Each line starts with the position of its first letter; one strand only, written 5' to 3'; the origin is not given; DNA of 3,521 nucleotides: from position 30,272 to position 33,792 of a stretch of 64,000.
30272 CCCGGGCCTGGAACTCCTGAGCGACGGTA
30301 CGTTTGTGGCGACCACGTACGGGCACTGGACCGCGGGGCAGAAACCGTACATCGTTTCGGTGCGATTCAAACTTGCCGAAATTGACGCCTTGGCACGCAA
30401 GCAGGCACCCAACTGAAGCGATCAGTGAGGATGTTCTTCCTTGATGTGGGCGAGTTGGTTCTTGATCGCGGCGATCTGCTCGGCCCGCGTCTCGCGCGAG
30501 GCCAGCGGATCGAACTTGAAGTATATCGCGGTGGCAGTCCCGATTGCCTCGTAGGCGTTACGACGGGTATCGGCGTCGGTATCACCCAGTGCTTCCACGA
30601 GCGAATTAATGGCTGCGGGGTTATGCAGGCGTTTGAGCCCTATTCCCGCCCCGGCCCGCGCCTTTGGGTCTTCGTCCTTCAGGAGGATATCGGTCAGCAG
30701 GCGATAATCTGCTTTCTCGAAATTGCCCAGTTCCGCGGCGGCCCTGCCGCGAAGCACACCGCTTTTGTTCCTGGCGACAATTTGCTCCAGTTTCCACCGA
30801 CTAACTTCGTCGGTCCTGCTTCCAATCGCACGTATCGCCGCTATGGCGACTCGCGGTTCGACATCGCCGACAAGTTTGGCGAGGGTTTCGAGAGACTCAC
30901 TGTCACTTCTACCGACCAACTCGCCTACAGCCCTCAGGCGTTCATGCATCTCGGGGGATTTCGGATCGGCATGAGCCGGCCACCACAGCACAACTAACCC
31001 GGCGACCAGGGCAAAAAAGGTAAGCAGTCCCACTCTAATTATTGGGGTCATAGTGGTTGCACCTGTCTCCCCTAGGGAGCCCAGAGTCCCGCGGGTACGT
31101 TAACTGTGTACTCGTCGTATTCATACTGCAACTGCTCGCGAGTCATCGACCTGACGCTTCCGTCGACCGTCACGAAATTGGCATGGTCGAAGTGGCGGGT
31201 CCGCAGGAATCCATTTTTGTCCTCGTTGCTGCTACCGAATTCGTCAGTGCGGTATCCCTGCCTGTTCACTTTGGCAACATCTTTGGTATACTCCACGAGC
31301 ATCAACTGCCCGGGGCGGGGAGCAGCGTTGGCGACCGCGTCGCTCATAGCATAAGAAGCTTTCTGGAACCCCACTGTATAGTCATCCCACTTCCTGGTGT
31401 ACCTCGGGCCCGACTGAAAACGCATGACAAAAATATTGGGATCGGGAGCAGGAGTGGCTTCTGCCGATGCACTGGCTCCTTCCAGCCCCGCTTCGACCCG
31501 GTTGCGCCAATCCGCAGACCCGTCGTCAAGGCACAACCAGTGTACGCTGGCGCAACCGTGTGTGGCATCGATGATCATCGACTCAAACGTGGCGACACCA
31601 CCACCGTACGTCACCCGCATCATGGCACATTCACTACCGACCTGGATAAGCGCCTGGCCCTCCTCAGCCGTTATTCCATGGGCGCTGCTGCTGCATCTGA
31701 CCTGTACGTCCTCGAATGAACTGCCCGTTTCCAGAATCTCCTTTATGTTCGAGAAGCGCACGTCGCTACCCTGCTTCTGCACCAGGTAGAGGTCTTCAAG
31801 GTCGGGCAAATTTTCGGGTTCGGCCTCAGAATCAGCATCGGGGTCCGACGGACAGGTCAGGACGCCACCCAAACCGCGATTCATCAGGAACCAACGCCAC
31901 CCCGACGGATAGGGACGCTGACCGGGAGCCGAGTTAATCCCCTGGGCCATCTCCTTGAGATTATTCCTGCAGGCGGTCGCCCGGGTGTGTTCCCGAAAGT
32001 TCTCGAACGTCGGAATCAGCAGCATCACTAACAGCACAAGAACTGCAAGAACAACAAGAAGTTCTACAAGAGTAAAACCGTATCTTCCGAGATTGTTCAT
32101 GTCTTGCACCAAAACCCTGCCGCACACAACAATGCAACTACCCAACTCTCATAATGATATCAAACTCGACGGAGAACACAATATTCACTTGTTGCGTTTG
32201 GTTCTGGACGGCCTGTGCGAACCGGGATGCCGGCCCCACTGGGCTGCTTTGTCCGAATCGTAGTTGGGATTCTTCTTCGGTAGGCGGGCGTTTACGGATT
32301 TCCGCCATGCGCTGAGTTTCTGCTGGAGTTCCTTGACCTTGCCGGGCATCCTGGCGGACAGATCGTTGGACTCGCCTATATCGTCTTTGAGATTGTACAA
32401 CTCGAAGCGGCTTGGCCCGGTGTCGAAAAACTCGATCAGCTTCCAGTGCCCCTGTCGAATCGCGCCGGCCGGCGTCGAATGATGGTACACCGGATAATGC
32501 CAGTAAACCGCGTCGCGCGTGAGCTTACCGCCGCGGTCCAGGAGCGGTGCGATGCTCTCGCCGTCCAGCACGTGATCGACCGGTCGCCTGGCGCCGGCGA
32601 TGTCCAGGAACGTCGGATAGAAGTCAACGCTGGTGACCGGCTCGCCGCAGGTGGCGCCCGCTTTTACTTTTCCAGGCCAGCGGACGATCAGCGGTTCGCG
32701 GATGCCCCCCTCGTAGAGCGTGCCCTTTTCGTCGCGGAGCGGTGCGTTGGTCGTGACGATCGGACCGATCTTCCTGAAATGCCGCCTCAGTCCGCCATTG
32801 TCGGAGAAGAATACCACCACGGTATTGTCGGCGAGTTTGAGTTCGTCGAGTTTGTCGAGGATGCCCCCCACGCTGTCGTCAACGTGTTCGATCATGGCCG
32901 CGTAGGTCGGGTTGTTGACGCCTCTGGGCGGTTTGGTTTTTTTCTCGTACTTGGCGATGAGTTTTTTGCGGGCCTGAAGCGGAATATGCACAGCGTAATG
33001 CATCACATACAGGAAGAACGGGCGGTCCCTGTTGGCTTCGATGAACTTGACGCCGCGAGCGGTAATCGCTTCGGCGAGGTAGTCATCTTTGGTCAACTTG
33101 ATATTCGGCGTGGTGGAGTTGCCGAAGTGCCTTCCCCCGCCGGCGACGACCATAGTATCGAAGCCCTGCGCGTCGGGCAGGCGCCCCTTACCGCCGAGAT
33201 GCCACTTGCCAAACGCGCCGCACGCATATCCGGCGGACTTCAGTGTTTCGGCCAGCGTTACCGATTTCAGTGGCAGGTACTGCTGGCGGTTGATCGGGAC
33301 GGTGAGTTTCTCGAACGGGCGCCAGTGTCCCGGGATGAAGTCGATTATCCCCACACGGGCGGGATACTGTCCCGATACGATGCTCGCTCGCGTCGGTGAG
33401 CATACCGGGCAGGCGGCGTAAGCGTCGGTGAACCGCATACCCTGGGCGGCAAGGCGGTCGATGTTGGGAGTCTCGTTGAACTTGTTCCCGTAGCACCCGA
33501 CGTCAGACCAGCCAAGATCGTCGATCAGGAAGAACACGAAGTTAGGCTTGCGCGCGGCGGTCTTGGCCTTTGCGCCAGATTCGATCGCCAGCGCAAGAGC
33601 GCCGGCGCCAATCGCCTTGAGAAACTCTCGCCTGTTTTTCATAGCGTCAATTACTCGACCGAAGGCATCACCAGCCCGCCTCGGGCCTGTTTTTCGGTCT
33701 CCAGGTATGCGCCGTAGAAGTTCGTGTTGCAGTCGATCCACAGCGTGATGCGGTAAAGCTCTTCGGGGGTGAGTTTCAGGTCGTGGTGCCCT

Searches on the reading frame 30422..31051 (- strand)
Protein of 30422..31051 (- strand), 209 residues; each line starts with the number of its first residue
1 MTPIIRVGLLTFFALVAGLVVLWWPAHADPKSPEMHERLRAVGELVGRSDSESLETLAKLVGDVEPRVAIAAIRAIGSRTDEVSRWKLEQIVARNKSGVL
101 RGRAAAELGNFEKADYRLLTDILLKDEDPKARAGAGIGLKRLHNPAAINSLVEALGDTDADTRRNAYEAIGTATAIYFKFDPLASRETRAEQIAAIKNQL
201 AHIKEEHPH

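Call 6: search_protein_families(library=pfam, proteins=[window:30422-31051:-], max_evalue=0.01)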
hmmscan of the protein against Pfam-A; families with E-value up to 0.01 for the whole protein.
window:30422-31051:- (209 aa): 3 families
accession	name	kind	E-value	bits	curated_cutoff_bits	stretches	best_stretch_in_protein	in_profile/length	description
PF13646.12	HEAT_2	-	7.5e-20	71.5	27.7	2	118-171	3-56/88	HEAT repeats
PF02985.28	HEAT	-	1e-06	28.9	23.5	0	148-172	2-26/31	HEAT repeat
PF13513.12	HEAT_EZ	-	0.0094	16.9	27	0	145-171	27-53/55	HEAT-like repeat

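Call 7: search_protein_families(library=ncbifam, proteins=[window:30422-31051:-], max_evalue=0.001)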
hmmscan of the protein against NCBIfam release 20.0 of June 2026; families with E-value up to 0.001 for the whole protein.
window:30422-31051:- (209 aa): 1 family
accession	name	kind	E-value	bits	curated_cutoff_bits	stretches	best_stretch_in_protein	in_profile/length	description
NF010374.0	PRK13800.1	equivalog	2.9e-06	25.8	1196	1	47-170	771-895/898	fumarate reductase/succinate dehydrogenase flavoprotein subunit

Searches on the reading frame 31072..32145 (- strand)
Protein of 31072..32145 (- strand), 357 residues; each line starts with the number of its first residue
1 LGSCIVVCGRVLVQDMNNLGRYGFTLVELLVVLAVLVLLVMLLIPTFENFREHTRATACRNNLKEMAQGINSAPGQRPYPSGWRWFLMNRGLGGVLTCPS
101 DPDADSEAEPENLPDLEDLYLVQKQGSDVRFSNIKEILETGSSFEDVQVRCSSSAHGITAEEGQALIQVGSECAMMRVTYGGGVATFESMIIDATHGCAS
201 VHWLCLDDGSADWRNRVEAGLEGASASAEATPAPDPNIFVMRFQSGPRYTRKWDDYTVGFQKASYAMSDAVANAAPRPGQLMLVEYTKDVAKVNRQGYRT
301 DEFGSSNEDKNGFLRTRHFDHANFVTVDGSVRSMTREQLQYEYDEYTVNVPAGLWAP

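Call 6: search_protein_families(library=pfam, proteins=[window:31072-32145:-], max_evalue=0.01)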
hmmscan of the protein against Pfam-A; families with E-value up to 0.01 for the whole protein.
window:31072-32145:- (357 aa): 2 families
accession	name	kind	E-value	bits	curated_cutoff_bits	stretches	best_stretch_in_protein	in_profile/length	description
PF07596.16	SBP_bac_10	-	0.00023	21.7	23.3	0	298-337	225-264/268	Protein of unknown function (DUF1559)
PF07963.17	N_methyl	-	0.00035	20.5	21.2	1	22-43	5-26/27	Prokaryotic N-terminal methylation motif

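Call 7: search_protein_families(library=ncbifam, proteins=[window:31072-32145:-], max_evalue=0.001)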
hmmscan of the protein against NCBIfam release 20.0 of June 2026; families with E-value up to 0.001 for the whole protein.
window:31072-32145:- (357 aa): 6 families
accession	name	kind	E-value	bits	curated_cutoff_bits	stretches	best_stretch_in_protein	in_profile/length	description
NF040999.1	pilin_ComGC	equivalog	2.3e-06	27.7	75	1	23-62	3-42/84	competence type IV pilus major pilin ComGC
NF041013.1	T4P_ComGE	equivalog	7.4e-06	26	49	1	23-54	5-36/83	competence type IV pilus minor pilin ComGE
TIGR01710.1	typeII_sec_gspG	equivalog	1.1e-05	25.4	88.85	1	23-70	2-49/134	type II secretion system major pseudopilin GspG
TIGR02532.1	IV_pilin_GFxxxE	domain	4.9e-05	23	16.3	1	22-43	2-23/24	prepilin-type N-terminal cleavage/methylation domain-containing protein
NF041775.1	typeIV_PilA_Myxo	equivalog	6.6e-05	23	400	1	21-66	10-55/214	type IV pilin protein PilA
NF041002.1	pilin_ComGF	equivalog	0.00061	20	80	0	23-56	3-36/139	competence type IV pilus minor pilin ComGF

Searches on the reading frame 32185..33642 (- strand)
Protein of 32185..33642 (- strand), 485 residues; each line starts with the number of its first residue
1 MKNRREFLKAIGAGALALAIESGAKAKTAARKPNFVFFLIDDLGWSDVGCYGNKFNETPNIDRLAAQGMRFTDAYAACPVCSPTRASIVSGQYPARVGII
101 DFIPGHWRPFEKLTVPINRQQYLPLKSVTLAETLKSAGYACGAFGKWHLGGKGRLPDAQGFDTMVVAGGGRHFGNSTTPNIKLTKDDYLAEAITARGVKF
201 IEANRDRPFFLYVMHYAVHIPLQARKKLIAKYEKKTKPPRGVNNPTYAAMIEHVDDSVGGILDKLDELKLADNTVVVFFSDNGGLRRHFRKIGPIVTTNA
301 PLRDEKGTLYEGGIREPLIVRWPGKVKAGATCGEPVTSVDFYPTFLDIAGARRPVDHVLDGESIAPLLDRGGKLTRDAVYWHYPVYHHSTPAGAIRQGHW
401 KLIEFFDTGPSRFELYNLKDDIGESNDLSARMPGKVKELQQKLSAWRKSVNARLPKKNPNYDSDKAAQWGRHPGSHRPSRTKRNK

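Call 6: search_protein_families(library=pfam, proteins=[window:32185-33642:-], max_evalue=0.01)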
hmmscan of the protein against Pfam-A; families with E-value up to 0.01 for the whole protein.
window:32185-33642:- (485 aa): 4 families
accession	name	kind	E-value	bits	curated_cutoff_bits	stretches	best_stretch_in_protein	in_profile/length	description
PF00884.28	Sulfatase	-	3.4e-63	214.2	25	1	33-351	1-301/301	Sulfatase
PF16347.10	SGSH_C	-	7.6e-23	81.8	29.3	1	306-444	8-149/154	N-sulphoglucosamine sulphohydrolase, C-terminal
PF01663.27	Phosphodiest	-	3.7e-11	43.7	23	1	37-287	3-224/342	Type I phosphodiesterase / nucleotide pyrophosphatase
PF14707.11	Sulfatase_C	-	0.0092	17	30.9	0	415-464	58-106/127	C-terminal region of aryl-sulfatase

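Call 7: search_protein_families(library=ncbifam, proteins=[window:32185-33642:-], max_evalue=0.001)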
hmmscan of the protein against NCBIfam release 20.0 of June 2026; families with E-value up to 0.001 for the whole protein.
window:32185-33642:- (485 aa): 5 families
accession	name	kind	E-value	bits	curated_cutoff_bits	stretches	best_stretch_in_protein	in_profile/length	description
NF010322.0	PRK13759.1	equivalog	2.6e-46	158.1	481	2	246-465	269-468/486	arylsulfatase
TIGR03417.1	chol_sulfatase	equivalog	1.5e-40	139.6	433.45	2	246-448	254-434/500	choline-sulfatase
NF045661.1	HdlasePehA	equivalog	3.2e-24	85.4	900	2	246-384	283-409/506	phosphoric/sulfuric ester hydrolase PehA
NF052527.1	Mn_arylsulf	exception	2.1e-20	73.1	850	2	246-445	266-450/479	manganese-dependent arylsulfatase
NF053595.1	LptchSynLtaSGpos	equivalog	3.1e-06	26.1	970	1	204-351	390-528/626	lipoteichoic acid synthase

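Call 27: search_solved_structures(query=window:32185-33642:-, max_evalue=1e-20)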
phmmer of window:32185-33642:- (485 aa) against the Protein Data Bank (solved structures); distinct sequences matched with E-value up to 1e-20: 62 (the best 60 are shown).
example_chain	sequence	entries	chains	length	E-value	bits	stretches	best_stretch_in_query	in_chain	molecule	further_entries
9fo1_A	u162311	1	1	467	5.8e-148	497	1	31-468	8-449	k-carrageenan sulfatase S1_16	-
7stt_A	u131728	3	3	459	1.2e-105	357.4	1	29-456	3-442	N-acetylgalactosamine-6-sulfatase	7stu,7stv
6ust_A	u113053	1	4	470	1e-101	344.5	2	243-461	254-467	N-acetylgalactosamine 6-sulfate sulfatase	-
6uss_A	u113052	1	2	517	3.6e-75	256.9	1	20-456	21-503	Sulfatase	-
7oza_AAA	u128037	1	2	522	6.5e-75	256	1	17-456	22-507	Putative secreted sulfatase ydeN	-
6prm_A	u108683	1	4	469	1.2e-68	235.4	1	29-467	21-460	exo-4S-kappa carrageenan S1 sulfatase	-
6psm_A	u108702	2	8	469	2.7e-67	230.9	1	29-467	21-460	exo-4S-kappa carrageenan S1 sulfatase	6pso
9hh3_A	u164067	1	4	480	3.4e-65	224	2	186-450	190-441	Sulfatase, family S1-19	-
9hh2_A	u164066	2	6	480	7.4e-64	219.6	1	186-450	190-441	Sulfatase, family S1-19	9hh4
9s8f_A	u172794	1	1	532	5.3e-62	213.4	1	130-460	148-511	Sulfatase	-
6bia_A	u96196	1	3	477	2.4e-61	211.3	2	184-446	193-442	Sulfatase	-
6b0k_A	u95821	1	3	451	2.6e-59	204.6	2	184-446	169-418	Iota-carrageenan sulfatase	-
6b0j_A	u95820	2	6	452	2.6e-59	204.6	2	184-446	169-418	Iota-carrageenan sulfatase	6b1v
3ed4_A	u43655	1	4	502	3.6e-58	200.8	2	187-473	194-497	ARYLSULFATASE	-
7ana_AAA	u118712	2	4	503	5.6e-58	200.2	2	180-444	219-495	N-acetylgalactosamine-6-sulfatase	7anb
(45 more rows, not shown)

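Call 59: search_solved_structures(query=window:32185-33642:-, max_evalue=1e-100, show_alignments=1)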
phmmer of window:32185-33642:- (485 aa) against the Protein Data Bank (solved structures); distinct sequences matched with E-value up to 1e-100: 3.
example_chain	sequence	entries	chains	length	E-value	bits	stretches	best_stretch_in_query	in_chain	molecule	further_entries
9fo1_A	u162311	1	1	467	5.8e-148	497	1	31-468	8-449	k-carrageenan sulfatase S1_16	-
7stt_A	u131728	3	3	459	1.2e-105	357.4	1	29-456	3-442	N-acetylgalactosamine-6-sulfatase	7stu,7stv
6ust_A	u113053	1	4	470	1e-101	344.5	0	243-461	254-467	N-acetylgalactosamine 6-sulfate sulfatase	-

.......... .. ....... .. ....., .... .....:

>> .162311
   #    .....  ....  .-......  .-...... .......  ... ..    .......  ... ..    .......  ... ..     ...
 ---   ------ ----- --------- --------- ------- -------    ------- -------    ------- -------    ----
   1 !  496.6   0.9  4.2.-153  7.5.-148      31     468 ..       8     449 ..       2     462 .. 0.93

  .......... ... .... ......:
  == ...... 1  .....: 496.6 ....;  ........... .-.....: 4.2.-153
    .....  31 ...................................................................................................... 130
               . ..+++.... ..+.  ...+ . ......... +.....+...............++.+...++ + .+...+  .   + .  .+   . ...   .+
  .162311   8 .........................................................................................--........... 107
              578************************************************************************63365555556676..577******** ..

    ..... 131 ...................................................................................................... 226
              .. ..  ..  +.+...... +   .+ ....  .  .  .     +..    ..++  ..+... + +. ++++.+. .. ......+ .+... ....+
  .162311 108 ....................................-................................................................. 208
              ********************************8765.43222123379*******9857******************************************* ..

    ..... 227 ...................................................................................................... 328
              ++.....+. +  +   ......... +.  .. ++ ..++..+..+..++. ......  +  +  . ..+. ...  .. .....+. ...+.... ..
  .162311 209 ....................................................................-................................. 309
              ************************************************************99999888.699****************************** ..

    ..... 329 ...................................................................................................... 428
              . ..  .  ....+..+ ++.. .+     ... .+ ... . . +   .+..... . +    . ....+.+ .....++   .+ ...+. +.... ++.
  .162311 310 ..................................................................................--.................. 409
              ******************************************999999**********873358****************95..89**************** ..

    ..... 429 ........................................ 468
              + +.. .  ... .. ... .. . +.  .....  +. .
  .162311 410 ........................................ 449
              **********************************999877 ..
